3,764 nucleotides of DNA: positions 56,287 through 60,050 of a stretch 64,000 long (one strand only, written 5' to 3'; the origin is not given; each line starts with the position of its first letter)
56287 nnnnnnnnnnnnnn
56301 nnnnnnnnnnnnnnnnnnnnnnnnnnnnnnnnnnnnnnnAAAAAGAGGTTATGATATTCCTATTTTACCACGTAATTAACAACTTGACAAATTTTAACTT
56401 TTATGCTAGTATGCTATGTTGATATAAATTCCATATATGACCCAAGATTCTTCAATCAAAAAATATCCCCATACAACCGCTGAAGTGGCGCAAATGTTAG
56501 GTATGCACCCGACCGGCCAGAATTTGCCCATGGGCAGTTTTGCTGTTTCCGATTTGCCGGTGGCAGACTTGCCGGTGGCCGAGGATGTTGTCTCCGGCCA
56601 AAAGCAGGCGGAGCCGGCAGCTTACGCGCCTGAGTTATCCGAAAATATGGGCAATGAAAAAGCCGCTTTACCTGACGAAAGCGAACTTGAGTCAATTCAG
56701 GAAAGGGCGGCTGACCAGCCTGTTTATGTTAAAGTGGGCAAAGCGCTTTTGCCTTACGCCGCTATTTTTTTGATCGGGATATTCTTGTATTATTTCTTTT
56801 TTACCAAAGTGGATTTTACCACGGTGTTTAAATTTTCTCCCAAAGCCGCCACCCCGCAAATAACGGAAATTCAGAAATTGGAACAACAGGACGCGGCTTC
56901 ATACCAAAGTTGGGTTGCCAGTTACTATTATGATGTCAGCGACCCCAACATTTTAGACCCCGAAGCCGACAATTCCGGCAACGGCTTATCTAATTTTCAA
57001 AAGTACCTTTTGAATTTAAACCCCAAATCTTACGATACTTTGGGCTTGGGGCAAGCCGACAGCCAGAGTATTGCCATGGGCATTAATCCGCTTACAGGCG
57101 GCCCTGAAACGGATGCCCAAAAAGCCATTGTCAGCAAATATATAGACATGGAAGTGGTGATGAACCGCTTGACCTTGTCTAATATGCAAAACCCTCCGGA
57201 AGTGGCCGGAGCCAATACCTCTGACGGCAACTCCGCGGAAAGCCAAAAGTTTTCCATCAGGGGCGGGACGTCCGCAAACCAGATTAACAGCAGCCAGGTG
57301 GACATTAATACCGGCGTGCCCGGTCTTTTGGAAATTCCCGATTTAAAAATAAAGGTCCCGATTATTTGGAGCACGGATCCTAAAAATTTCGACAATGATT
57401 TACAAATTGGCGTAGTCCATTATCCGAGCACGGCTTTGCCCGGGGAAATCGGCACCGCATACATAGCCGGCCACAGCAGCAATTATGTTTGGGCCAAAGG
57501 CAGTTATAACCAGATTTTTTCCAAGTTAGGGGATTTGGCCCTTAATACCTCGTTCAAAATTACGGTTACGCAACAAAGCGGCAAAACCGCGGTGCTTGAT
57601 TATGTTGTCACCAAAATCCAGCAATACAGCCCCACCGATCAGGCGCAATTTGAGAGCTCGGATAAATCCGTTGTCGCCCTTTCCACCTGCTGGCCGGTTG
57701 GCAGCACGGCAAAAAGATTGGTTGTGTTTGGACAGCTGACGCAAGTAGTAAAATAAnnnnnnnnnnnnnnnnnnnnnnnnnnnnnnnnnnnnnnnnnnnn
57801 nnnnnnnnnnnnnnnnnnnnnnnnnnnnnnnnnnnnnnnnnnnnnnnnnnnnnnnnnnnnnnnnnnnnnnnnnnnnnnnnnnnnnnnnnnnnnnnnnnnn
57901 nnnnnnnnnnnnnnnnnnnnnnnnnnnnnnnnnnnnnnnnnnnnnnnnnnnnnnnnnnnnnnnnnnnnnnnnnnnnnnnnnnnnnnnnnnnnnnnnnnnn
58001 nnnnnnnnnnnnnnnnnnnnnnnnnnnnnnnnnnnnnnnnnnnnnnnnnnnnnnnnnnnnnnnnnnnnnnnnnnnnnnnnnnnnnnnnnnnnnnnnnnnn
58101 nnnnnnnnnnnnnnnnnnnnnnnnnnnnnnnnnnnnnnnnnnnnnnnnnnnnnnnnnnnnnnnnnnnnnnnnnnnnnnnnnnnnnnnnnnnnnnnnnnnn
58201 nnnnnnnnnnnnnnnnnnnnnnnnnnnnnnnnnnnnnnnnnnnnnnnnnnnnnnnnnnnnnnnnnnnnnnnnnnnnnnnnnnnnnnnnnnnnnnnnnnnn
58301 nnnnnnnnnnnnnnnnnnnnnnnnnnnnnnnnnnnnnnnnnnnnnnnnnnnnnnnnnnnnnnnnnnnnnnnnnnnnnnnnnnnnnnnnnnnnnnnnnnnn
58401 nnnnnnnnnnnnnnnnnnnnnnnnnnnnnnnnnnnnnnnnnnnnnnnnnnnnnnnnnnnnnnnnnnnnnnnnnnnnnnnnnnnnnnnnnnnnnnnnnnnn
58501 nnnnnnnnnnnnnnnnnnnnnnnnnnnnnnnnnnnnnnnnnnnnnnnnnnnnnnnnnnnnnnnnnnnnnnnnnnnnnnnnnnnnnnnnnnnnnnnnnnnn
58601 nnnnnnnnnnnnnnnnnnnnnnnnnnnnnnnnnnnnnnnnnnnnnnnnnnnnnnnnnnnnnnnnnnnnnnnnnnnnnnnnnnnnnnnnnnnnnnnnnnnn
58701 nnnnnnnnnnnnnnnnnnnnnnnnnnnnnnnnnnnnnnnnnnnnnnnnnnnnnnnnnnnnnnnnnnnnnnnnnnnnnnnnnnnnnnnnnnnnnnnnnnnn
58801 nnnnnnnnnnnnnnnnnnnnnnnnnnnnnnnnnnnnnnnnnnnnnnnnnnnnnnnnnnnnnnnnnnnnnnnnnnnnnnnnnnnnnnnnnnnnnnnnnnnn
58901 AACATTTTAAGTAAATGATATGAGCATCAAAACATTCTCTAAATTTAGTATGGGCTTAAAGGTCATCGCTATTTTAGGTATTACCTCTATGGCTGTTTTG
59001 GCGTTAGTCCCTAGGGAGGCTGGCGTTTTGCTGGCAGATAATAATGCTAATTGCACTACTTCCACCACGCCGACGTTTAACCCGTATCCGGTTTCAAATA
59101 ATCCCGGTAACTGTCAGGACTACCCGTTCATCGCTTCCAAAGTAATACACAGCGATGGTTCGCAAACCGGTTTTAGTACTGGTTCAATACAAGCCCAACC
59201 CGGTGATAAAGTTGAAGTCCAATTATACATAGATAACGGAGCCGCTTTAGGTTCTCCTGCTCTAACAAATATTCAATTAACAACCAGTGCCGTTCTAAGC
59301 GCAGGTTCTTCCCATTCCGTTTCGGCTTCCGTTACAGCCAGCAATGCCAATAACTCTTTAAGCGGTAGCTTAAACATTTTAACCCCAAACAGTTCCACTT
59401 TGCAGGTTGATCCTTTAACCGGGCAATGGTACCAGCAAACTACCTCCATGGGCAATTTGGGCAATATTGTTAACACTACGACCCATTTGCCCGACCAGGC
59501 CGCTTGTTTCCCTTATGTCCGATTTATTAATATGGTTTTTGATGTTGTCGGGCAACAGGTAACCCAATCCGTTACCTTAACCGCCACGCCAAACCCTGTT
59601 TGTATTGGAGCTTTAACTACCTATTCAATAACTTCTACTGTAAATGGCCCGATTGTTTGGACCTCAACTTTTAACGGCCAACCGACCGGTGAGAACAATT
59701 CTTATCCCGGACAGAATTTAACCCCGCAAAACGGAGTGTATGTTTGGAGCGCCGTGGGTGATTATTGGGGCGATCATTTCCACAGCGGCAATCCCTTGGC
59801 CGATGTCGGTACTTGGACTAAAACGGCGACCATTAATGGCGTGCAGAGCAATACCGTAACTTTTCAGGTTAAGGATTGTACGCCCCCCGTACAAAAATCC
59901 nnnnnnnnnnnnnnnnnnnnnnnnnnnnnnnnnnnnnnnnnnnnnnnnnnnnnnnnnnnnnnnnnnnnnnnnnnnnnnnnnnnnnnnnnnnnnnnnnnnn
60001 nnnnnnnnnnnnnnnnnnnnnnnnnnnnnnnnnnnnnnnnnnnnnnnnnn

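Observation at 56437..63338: A sortase paired with a 1472-aa repeat-rich surface protein ending in TAPKTG, a hydrophobic stretch and KKKN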

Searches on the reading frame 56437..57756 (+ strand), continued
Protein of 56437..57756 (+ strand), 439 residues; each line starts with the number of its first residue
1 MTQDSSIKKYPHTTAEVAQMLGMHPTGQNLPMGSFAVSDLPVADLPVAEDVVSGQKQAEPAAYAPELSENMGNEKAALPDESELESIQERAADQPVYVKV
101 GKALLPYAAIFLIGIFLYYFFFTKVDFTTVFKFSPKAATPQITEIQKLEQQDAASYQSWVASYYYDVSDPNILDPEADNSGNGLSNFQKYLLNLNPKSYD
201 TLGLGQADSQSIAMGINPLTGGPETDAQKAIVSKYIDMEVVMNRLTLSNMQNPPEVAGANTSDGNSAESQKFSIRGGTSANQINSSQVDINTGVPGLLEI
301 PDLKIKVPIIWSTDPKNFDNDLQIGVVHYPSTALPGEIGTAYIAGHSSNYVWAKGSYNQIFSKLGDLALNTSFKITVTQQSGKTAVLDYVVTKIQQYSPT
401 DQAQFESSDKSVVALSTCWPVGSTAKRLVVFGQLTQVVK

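Call 46: fold_search(model_id=the predicted structure, library=pdb)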
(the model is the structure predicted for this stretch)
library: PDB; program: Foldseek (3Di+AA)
matches with E <= 10: 539; with E <= 0.001: 118
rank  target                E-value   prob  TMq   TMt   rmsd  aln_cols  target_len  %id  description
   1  5k9a                  2.2e-11  1.00  0.26  0.51   3.2       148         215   28  Sortase A from Corynebacterium diphtheriae (released 2016-06-15)
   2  7d6t_B                3.1e-11  1.00  0.26  0.58   6.0       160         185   27  X-ray structure of Clostridium perfringens sortase C with the C-terminal cell wall sorting motif. (released 2021-06-02)
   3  6ixz_A                3.7e-11  1.00  0.26  0.58   3.8       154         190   27  X-ray structure of sortase C from Clostridium perfringens SM101 (released 2019-08-14)
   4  8snq                  3.7e-11  1.00  0.28  0.67  10.9       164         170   20  Streptococcus pyogenes Sortase A (SrtA) with the F145E mutation (released 2024-03-13)
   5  6bwe_B                3.7e-11  1.00  0.26  0.58   5.7       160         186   27  Sortase A from Corynebacterium diphtheriae, lid mutant (released 2017-12-27)
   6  6ixz_B                3.9e-11  1.00  0.24  0.57   3.9       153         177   26  X-ray structure of sortase C from Clostridium perfringens SM101 (released 2019-08-14)
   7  2w1k_A                4.4e-11  1.00  0.26  0.53   4.7       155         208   24  Crystal Structure of Sortase C-3 (SRTC-3) from Streptococcus pneumoniae (released 2008-12-23)
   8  2xwg_D                6.5e-11  1.00  0.26  0.58  12.4       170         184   26  Crystal structure of sortase C-1 from Actinomyces oris (formerly Actinomyces naeslundii) (released 2011-02-23)
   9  4d7w                  7.3e-11  1.00  0.25  0.54   3.7       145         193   25  Crystal structure of sortase C1 (SrtC1) from Streptococcus agalactiae (released 2015-08-19)
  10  2xwg_C                9.7e-11  1.00  0.26  0.60  13.7       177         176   24  Crystal structure of sortase C-1 from Actinomyces oris (formerly Actinomyces naeslundii) (released 2011-02-23)
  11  2xwg_B                1.2e-10  1.00  0.24  0.55   4.0       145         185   26  Crystal structure of sortase C-1 from Actinomyces oris (formerly Actinomyces naeslundii) (released 2011-02-23)
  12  3rcc_O                1.5e-10  1.00  0.26  0.78   3.3       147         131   22  Crystal Structure of the Streptococcus agalactiae Sortase A (released 2011-09-07)
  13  7s56                  1.9e-10  1.00  0.26  0.66   3.4       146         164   22  Sortase A from Streptococcus agalactiae, residues 79-247 (released 2022-01-12)
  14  3o0p                  1.9e-10  1.00  0.25  0.54  13.6       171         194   23  Pilus-related Sortase C of Group B Streptococcus (released 2011-03-09)
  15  3tbe_F                2.0e-10  1.00  0.25  0.55   7.1       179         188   22  The crystal structure of the complex of Streptococcus agalactiae sortase C1 and MTSET (released 2011-10-26)
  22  7d6t_A                2.4e-10  1.00  0.25  0.56   5.3       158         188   26  X-ray structure of Clostridium perfringens sortase C with the C-terminal cell wall sorting motif. (released 2021-06-02)
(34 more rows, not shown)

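Call 72: search_protein_families(library=ncbifam, alignment_id=A2, max_evalue=0.001)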
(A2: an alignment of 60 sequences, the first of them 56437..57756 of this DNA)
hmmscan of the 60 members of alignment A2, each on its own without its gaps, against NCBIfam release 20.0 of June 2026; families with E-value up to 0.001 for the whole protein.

A. member 1, window:56437-57756:+ (439 aa): 6 families
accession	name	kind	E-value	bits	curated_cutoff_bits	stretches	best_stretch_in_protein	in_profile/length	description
NF033745.1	class_C_sortase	subfamily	1.3e-13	51.2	160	1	270-433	67-219/220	class C sortase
NF058671.1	sortase_SrtD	exception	1.4e-13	51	140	1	279-431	47-184/187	class D sortase, LPxTATN-specific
NF033746.1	class_D_sortase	subfamily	2.8e-13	49.9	165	1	296-434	11-133/135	class D sortase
TIGR01076.1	sortase_fam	subfamily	9e-12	44.9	39.35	1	296-433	1-126/136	sortase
NF033747.1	class_E_sortase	subfamily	1.6e-11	44.5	160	1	292-437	68-208/211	class E sortase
NF033748.1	class_F_sortase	subfamily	4.3e-05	23.2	166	1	326-401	47-113/155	class F sortase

B. families by the number of members that match (of 60 scanned): 7 families
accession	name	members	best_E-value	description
NF033745.1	class_C_sortase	60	1.2e-15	class C sortase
NF033746.1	class_D_sortase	60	5.4e-15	class D sortase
NF058671.1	sortase_SrtD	60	5.5e-15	class D sortase, LPxTATN-specific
TIGR01076.1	sortase_fam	60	1.4e-14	sortase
NF033747.1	class_E_sortase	60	2.6e-13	class E sortase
NF033748.1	class_F_sortase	56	3.8e-07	class F sortase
TIGR03784.1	marine_sortase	1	7e-05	class GN sortase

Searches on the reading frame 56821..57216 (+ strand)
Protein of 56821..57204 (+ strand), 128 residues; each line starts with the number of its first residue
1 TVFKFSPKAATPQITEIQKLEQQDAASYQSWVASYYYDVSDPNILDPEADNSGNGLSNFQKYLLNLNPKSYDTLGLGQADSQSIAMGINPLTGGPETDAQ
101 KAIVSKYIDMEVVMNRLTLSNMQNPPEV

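Call 50: search_protein_families(library=pfam, proteins=[window:56821-57204:+], max_evalue=10)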
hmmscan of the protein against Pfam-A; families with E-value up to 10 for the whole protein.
window:56821-57204:+ (128 aa): 0 families

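Call 61: predict_structure(alignment_id=A4)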
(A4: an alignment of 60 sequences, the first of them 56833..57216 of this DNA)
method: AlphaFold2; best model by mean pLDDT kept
length: 128 residues; sequences in the alignment: 60
mean_pLDDT: 88.4   pTM: 0.80
mean pLDDT of the five models: 88.4, 88.1, 88.0, 87.2, 86.3
residues with pLDDT >= 90: 96; 70-90: 17; 50-70: 7; < 50: 8
segments of 3 or more residues with pLDDT < 50: 1-7
pLDDT, mean of each block of 10 residues (from residue 1): 49 87 95 90 94 96 96 96 97 96 94 92 64
secondary structure, 60 per line:
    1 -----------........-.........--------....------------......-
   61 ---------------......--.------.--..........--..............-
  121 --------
elements in order: H12-19 H21-29 H38-41 H54-59 H76-81 H94-103 H106-119

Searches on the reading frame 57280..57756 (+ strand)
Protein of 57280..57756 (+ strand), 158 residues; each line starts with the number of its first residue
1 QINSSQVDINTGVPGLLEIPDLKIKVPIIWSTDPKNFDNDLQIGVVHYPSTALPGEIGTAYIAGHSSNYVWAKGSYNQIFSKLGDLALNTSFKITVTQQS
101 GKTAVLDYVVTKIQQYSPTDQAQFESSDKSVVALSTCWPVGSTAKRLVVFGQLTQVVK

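Call 15: search_solved_structures(query=window:57280-57756:+, max_evalue=0.001, show_alignments=2)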
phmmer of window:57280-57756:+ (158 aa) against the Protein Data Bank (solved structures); distinct sequences matched with E-value up to 0.001: 7.
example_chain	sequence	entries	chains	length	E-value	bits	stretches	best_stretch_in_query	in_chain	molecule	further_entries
6ixz_A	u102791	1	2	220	6.6e-06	29.4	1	13-155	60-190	Sortase family protein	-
7d6p_A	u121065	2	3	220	6.6e-06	29.4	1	13-155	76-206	Sortase family protein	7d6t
5uus_A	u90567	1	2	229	2.3e-05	27.7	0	37-66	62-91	Possible sortase-like protein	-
8gr6_A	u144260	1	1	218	5.7e-05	26.4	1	7-152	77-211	Sortase-like protein, putative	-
4d7w_A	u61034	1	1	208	0.00058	23.1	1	6-152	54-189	SORTASE FAMILY PROTEIN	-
4d70_A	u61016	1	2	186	0.00066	23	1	41-141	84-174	SORTASE FAMILY PROTEIN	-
8guu_A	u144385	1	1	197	0.0008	22.7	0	7-152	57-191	Sortase-like protein, putative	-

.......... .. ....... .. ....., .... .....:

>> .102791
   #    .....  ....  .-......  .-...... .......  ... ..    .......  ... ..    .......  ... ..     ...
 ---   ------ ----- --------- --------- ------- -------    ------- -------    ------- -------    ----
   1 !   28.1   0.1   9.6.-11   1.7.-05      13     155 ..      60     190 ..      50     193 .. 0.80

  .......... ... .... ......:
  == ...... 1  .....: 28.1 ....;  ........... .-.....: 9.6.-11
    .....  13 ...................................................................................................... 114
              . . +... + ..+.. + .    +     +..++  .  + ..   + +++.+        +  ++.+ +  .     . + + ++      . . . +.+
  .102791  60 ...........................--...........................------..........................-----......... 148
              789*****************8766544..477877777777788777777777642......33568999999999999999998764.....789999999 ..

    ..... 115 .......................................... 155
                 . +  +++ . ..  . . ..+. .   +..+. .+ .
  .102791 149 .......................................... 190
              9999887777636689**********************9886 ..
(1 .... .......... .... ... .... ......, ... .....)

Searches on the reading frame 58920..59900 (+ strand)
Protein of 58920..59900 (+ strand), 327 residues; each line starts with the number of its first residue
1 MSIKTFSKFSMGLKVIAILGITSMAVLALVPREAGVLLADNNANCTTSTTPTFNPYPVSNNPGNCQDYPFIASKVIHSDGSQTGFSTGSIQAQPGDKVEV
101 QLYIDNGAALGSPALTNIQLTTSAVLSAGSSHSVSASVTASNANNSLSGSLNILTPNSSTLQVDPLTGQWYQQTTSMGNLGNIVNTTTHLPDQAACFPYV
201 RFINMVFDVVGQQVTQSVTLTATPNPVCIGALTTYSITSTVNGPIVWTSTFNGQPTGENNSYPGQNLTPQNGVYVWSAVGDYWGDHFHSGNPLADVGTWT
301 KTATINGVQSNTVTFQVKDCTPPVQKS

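Call 81: search_solved_structures(query=window:58920-59900:+, max_evalue=1)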
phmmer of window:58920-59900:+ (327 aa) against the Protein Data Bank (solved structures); distinct sequences matched with E-value up to 1: 2.
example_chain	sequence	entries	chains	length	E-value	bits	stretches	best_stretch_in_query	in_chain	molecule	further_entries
9f7u_A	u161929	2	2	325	0.16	14.6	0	176-220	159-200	Replicase polyprotein 1ab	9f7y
9f7s_A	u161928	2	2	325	0.17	14.5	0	176-216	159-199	Replicase polyprotein 1ab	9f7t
